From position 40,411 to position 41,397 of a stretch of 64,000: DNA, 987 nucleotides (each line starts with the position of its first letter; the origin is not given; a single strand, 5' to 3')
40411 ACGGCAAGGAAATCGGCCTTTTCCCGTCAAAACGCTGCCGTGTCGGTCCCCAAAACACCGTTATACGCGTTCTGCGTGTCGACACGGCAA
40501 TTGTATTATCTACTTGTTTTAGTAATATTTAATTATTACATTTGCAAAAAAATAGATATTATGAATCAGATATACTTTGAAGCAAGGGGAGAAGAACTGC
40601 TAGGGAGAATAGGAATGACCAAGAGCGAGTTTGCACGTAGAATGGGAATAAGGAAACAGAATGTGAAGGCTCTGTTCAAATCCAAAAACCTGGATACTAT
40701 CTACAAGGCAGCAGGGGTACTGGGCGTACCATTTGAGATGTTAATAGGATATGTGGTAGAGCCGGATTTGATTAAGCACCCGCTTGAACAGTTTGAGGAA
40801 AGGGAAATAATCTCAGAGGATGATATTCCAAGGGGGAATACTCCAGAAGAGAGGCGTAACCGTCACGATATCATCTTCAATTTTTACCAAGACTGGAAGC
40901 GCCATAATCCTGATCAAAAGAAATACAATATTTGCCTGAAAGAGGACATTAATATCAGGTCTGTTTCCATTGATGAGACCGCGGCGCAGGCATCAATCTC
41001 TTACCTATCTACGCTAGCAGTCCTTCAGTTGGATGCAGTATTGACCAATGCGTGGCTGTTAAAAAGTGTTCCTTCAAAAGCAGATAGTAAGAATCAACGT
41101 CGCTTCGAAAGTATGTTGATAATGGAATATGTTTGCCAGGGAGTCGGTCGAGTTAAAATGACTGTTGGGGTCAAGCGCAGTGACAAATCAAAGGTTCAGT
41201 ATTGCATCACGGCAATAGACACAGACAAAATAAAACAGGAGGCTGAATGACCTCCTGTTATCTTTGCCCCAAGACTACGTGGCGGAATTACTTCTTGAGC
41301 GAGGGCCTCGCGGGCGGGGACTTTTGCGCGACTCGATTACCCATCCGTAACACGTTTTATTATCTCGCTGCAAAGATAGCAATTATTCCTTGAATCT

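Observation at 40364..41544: Two 137-bp structured direct repeats bracket an AT-rich single-gene cassette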

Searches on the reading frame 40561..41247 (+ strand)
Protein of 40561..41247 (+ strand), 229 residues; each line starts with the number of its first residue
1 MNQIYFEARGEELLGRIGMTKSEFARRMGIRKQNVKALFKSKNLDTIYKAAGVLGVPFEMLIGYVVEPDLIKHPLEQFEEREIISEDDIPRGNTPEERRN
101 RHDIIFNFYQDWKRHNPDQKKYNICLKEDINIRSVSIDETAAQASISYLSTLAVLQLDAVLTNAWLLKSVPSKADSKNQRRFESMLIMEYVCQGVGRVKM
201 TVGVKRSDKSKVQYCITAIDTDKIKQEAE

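Call 11: search_protein_families(library=pfam, proteins=[window:40561-41247:+], max_evalue=0.01)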
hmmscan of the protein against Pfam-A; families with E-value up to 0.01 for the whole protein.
window:40561-41247:+ (229 aa): 3 families
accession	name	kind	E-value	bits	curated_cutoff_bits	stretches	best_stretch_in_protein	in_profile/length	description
PF01381.28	HTH_3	-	0.00044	20.7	23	1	16-59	7-53/55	Helix-turn-helix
PF13443.12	HTH_26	-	0.00045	20.9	22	1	12-65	4-61/63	Cro/C1-type HTH DNA-binding domain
PF18798.6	LPD3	-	0.0015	19.1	27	1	111-188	12-87/114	Large polyvalent protein-associated domain 3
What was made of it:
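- Checked: The segment holds one real ORF, 40561-41250 (+), 229 aa. Its HTH_3/HTH_26 hits are sub-threshold (E ~4e-4), as is an LPD3 hit on residues 111-188 (call 11).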

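Call 12: search_protein_families(library=ncbifam, proteins=[window:40561-41247:+], max_evalue=0.01)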
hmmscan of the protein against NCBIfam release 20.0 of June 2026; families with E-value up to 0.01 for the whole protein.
window:40561-41247:+ (229 aa): 0 families

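Call 14: find_encoding_contigs(protein=window:40561-41247:+, flank=10000, max_places=10)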
Protein window:40561-41247:+ (229 aa): 22 contigs read that carry it; 8 places shown.
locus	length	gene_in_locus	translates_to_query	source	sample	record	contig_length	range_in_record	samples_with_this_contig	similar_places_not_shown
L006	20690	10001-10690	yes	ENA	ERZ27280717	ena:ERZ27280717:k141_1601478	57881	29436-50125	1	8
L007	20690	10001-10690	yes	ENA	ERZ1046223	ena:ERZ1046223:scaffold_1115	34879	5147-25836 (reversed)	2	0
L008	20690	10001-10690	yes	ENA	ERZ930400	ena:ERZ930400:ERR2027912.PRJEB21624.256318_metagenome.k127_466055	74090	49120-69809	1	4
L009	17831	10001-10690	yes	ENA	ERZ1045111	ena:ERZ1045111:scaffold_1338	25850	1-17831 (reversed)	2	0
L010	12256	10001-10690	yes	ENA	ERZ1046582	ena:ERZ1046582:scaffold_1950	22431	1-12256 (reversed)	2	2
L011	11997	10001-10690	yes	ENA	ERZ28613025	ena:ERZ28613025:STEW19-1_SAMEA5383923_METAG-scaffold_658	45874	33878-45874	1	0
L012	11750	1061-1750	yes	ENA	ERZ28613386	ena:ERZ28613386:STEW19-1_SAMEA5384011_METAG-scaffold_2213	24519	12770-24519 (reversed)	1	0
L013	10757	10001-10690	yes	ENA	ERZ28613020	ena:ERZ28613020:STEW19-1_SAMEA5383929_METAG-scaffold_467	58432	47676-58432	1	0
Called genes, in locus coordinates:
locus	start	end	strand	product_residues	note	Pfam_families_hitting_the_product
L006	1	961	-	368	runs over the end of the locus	PF01041:DegT_DnrJ_EryC1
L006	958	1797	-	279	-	PF00551:Formyl_trans_N, PF02911:Formyl_trans_C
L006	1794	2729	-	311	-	PF13480:Acetyltransf_6 (weak)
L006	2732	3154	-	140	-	PF05523:FdtA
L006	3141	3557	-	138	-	PF05523:FdtA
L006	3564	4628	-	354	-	PF00691:OmpA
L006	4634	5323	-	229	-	PF13505:OMP_b-brl, PF13568:OMP_b-brl_2 (faint)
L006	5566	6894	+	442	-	PF02397:Bac_transf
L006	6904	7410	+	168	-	PF02357:NusG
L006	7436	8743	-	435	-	PF02661:Fic, PF21247:Fic-like_C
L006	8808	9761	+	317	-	PF17127:DUF5106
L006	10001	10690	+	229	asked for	-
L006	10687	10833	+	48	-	-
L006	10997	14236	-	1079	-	-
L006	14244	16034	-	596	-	-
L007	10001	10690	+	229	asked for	-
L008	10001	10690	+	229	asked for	-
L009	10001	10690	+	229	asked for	-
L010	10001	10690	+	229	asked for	-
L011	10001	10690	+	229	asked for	-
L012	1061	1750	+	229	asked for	-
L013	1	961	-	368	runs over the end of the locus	PF01041:DegT_DnrJ_EryC1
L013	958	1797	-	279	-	PF00551:Formyl_trans_N, PF02911:Formyl_trans_C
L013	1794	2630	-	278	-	PF13480:Acetyltransf_6 (weak)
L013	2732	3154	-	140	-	PF05523:FdtA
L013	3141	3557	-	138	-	PF05523:FdtA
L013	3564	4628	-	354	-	PF00691:OmpA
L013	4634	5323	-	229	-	PF13505:OMP_b-brl, PF13568:OMP_b-brl_2 (faint)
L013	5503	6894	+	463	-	PF02397:Bac_transf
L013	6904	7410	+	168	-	PF02357:NusG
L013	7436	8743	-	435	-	PF02661:Fic, PF21247:Fic-like_C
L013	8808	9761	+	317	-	PF17127:DUF5106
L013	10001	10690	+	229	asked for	-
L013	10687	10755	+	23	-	?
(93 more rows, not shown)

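Call 26: find_homologous_proteins(query=window:40561-41247:+)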
Query window:40561-41247:+ (229 aa): 1376 proteins with E <= 0.001 among 1594 candidates; the best 120 are listed.
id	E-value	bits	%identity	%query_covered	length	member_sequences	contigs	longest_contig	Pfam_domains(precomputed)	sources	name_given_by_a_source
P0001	4.0e-147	505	100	100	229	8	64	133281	-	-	-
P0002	3.1e-118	411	81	100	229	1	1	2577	-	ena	-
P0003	2.6e-117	408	80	100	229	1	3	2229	-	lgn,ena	-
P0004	1.4e-116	405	81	100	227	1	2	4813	-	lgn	-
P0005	3.2e-116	404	80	100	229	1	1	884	-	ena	-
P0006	1.9e-114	399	79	100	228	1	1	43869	-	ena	-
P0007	2.2e-114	398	78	100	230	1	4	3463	-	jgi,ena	-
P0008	2.3e-114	398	78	100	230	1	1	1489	-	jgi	jgi:transcriptional regulator with XRE-family HTH domain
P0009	3.3e-114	398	79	100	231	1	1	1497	-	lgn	-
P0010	9.2e-114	396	77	100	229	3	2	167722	-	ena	-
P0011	1.1e-113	396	79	100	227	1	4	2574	-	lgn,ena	-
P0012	1.2e-113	396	76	100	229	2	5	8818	-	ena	-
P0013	2.2e-113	395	77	100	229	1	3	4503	-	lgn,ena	-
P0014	2.4e-113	395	79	100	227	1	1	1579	-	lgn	-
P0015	2.5e-113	395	78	100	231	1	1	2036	-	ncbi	-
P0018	3.3e-113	394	80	100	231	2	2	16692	-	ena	-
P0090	1.8e-108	379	76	100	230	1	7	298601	-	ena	-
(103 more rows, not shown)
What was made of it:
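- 40561..41250 (+): Cargo gene, 229 aa: an N-terminal Cro/C1 (XRE) HTH and a C-terminal ~140-aa domain of unknown function (LPD3-like, below threshold). It has 1376 homologues, and the 120 best listed are 72-81% identical (call 26).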

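Call 27: find_encoding_contigs(protein=P0010, flank=6000, max_places=3)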
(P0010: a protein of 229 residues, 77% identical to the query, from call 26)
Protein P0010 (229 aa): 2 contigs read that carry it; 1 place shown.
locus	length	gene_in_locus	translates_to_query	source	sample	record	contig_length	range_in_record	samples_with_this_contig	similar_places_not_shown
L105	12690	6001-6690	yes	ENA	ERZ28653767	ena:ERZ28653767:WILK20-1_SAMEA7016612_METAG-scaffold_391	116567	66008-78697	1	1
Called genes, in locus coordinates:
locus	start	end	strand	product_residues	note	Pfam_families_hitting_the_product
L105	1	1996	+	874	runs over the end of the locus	PF00924:MS_channel_2nd, PF21082:MS_channel_3rd (weak)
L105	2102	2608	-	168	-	-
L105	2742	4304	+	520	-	PF04389:Peptidase_M28, PF01546:Peptidase_M20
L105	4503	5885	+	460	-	PF26707:DUF8237 (weak)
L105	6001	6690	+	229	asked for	-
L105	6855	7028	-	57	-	-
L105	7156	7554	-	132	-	PF18798:LPD3 (weak)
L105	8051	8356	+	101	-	-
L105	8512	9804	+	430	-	PF00145:DNA_methylase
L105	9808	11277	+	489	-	PF02518:HATPase_c (weak), PF13589:HATPase_c_3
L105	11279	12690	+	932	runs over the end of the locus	PF10593:Z1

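Call 28: find_encoding_contigs(protein=P0090, flank=6000, max_places=3)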
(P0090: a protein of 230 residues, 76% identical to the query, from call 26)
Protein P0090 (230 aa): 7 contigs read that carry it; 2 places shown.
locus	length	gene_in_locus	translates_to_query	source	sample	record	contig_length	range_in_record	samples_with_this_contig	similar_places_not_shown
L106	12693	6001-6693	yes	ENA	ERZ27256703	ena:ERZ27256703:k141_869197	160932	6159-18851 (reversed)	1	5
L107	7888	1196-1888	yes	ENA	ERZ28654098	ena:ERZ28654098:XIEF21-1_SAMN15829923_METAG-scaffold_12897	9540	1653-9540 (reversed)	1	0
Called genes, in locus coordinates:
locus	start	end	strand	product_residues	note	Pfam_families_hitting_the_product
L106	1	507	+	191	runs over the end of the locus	-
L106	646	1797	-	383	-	PF01408:GFO_IDH_MocA, PF22725:GFO_IDH_MocA_C3, PF02894:GFO_IDH_MocA_C (weak)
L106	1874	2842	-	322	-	PF12849:PBP_like_2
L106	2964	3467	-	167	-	-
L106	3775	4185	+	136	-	-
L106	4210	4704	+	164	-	-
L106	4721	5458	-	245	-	PF07081:DUF1349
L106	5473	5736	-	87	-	PF06961:DUF1294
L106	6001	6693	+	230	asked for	-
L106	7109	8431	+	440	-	PF01554:MatE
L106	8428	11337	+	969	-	PF14905:OMP_b-brl_3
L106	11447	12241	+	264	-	PF06580:His_kinase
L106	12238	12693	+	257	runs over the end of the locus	PF00072:Response_reg, PF04397:LytTR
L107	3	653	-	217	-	?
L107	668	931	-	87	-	PF06961:DUF1294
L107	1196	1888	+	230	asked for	-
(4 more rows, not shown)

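Call 29: find_encoding_contigs(protein=P0006, flank=6000, max_places=3)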
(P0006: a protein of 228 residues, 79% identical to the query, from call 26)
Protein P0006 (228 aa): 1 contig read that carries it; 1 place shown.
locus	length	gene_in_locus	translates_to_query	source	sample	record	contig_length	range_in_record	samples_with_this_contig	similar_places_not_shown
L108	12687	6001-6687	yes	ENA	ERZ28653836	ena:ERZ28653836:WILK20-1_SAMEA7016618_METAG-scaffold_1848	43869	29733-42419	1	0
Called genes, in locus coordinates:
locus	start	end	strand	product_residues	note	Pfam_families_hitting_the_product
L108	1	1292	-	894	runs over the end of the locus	PF14121:Porin_10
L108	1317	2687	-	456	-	PF01546:Peptidase_M20, PF07687:M20_dimer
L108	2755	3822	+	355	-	PF02368:Big_2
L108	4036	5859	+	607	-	PF16655:PhoD_N (faint), PF02368:Big_2, PF21764:Invasin_D4 (faint), PF26918:Ig_Eae (weak), PF21461:HL_N-beta (faint), PF02368:Big_2, PF26182:Ig_NUP210_5th (weak), PF26918:Ig_Eae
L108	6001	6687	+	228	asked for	-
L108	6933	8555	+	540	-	PF05681:Fumerase, PF05683:Fumerase_C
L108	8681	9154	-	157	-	-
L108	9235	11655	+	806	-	PF22666:Glyco_hydro_2_N2 (weak), PF02837:Glyco_hydro_2_N (weak), PF22820:TcaA_3rd_4th (faint), PF00703:Glyco_hydro_2, PF02836:Glyco_hydro_2_C, PF16355:DUF4982, PF18565:Glyco_hydro2_C5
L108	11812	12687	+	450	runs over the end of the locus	PF00860:Xan_ur_permease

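Call 32: find_related_loci(query=window:40561-41247:+, collection=viral_contigs, flank=5000)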
Query window:40561-41247:+ (229 aa) in viral_contigs; peptide patterns used: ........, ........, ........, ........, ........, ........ (x = any residue, [..] = any of these).
11 stretches matched a pattern, but none encodes a relative of the query by tblastn (E <= 1e-3).
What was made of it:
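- Tried and rejected: Viral origin of the cargo: no relative in IMG/VR (call 32).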

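Call 35: find_related_loci(query=A1, collection=metagenome_contigs, flank=4000)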
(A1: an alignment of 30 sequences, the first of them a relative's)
Query A1 (229 aa) in metagenome_contigs; peptide patterns used: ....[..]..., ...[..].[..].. (x = any residue, [..] = any of these).
319 stretches matched a pattern; 153 encode a relative of the query (tblastn E <= 1e-3); the best 80 are kept; 80 distinct loci.
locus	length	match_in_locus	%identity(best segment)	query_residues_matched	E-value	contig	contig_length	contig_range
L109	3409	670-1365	80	1-228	3e-127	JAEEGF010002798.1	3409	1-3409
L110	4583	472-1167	80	1-228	6e-125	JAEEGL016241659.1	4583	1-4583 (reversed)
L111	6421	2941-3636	80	1-228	2e-123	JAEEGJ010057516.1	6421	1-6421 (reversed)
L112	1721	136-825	78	1-229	4e-132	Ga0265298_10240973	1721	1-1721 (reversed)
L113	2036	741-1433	78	1-229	8e-131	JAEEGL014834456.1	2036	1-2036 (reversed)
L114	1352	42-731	78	1-229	1e-133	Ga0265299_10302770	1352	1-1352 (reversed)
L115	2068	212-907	80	1-228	2e-130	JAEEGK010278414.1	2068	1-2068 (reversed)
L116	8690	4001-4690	78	1-228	1e-122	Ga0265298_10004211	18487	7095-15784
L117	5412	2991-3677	77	1-229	2e-122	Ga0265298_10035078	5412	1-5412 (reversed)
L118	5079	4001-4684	76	1-228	3e-119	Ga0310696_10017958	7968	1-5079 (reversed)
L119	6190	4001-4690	76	1-229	8e-119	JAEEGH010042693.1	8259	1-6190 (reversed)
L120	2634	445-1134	76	1-229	7e-124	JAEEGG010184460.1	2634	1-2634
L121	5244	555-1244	76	1-229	8e-119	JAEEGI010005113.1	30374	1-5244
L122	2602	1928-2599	77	1-223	4e-123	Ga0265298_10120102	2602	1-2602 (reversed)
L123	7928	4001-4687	76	1-228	4e-118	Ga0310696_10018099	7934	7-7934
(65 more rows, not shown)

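Call 52: find_encoding_contigs(protein=P0004, flank=5000, max_places=3)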
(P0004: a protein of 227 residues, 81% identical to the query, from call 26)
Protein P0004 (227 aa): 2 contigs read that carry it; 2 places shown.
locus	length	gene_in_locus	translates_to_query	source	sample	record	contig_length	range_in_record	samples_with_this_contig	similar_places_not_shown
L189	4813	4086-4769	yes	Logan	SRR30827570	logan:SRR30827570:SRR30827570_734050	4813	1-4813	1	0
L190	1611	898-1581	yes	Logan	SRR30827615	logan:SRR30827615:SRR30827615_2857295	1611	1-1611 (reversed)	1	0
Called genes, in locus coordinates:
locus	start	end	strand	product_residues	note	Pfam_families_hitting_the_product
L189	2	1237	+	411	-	?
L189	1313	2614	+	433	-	PF13590:DUF4136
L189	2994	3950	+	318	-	PF07603:Lcl_C (weak)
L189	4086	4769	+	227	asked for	-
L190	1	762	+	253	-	?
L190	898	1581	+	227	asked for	-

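Call 53: find_encoding_contigs(protein=P0002, flank=5000, max_places=3)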
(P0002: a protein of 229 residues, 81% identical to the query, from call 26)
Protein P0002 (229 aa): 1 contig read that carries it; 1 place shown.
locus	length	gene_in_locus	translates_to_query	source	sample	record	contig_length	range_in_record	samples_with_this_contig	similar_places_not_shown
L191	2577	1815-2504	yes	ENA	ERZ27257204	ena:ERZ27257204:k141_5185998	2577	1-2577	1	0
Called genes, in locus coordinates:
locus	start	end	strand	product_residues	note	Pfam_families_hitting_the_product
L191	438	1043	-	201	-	-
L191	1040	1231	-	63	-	PF12844:HTH_19, PF01381:HTH_3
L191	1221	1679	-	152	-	-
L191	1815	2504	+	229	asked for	-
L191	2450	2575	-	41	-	?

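Call 54: find_encoding_contigs(protein=P0018, flank=5000, max_places=3)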
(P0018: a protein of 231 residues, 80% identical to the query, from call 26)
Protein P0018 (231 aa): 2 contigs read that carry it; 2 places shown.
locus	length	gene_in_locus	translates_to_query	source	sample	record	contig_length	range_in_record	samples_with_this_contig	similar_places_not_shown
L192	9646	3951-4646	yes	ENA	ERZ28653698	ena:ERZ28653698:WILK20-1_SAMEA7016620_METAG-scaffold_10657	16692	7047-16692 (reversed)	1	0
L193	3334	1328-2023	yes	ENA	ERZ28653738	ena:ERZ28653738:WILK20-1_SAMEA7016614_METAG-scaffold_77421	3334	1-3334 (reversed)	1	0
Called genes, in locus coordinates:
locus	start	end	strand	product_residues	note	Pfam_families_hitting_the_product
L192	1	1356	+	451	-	?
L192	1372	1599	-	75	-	-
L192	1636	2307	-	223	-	PF04298:Zn_peptidase_2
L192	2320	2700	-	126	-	PF01479:S4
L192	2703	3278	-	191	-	PF01965:DJ-1_PfpI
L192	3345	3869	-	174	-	-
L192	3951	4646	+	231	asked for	-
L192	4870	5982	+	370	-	-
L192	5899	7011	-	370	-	PF01168:Ala_racemase_N, PF00842:Ala_racemase_C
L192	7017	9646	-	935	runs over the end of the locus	PF00580:UvrD-helicase, PF13245:AAA_19 (weak), PF13361:UvrD_C, PF13538:UvrD_C_2 (faint)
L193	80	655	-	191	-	PF01965:DJ-1_PfpI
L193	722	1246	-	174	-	-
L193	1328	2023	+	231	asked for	-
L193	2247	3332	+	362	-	?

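Call 61: search_protein_families(library=phrogs, proteins=[window:40561-41247:+], max_evalue=0.01)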
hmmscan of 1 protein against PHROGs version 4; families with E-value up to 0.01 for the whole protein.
window:40561-41247:+ (229 aa): 3 families
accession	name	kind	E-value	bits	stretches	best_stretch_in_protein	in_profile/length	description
phrog_8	-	transcription regulation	1.9e-05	25.3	1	17-107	88-150/346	transcriptional regulator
phrog_1373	-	transcription regulation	0.00022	22.2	1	18-64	76-125/166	transcriptional regulator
phrog_2439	-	transcription regulation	0.0041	17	1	18-63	20-68/367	transcriptional regulator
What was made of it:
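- On XRE-family HTH regulators (cargo protein): PHROG transcriptional regulators hit at E = 2e-5 (call 61).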

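Call 62: search_protein_families(library=padloc, proteins=[window:40561-41247:+], max_evalue=0.01)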
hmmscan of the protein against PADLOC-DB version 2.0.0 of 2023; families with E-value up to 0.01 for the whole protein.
window:40561-41247:+ (229 aa): 1 family
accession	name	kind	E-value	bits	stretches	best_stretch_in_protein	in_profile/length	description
PDLC04775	PDC-M69A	-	0.0011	17.4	1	6-63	5-68/113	-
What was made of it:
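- Tried and rejected: PHROGs and PADLOC returned only generic HTH hits (calls 61, 62).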

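Call 63: search_solved_structures(query=A1, max_evalue=1)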
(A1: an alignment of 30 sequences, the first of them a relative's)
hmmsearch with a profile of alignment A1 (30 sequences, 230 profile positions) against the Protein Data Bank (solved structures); distinct sequences matched with E-value up to 1: 5.
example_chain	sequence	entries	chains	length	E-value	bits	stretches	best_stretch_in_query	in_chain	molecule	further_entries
2dum_A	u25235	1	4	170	0.24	14.1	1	9-73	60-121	Hypothetical protein PH0823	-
3kz3_A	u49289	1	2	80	0.41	13.3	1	11-53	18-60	Repressor protein CI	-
1lmb_3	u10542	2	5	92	0.42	13.3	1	11-53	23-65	PROTEIN (LAMBDA REPRESSOR) | LAMBDA REPRESSOR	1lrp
1rio_A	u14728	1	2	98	0.46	13.1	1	11-53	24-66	Repressor protein CI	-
1ydf_A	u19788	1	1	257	0.94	12.1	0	87-156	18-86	hydrolase, haloacid dehalogenase-like family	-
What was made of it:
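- Tried and rejected: The PDB profile search was empty (call 63).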

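Call 66: predict_structure(alignment_id=A1)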
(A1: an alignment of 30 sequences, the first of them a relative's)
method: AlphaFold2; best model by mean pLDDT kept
length: 229 residues; sequences in the alignment: 30
mean_pLDDT: 60.3   pTM: 0.34
mean pLDDT of the five models: 60.3, 55.9, 53.2, 50.9, 47.0
residues with pLDDT >= 90: 0; 70-90: 75; 50-70: 85; < 50: 69
segments of 3 or more residues with pLDDT < 50: 65-70, 72-86, 115-127, 141-150, 162-167, 188-195, 223-229
pLDDT, mean of each block of 10 residues (from residue 1): 64 79 82 82 75 73 54 41 48 59 56 47 44 58 46 52 52 71 58 54 76 69 45
secondary structure, 60 per line:
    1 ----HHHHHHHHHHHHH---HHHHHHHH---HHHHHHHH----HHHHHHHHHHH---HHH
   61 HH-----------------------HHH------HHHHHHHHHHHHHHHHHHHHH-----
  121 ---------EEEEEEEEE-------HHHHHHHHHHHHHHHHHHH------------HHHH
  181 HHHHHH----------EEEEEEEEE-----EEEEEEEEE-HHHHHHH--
elements in order: H5-17 H21-28 H32-39 H44-54 H58-62 H95-115 E130-138 H146-164 H177-186 E197-205 E211-219 H221-227
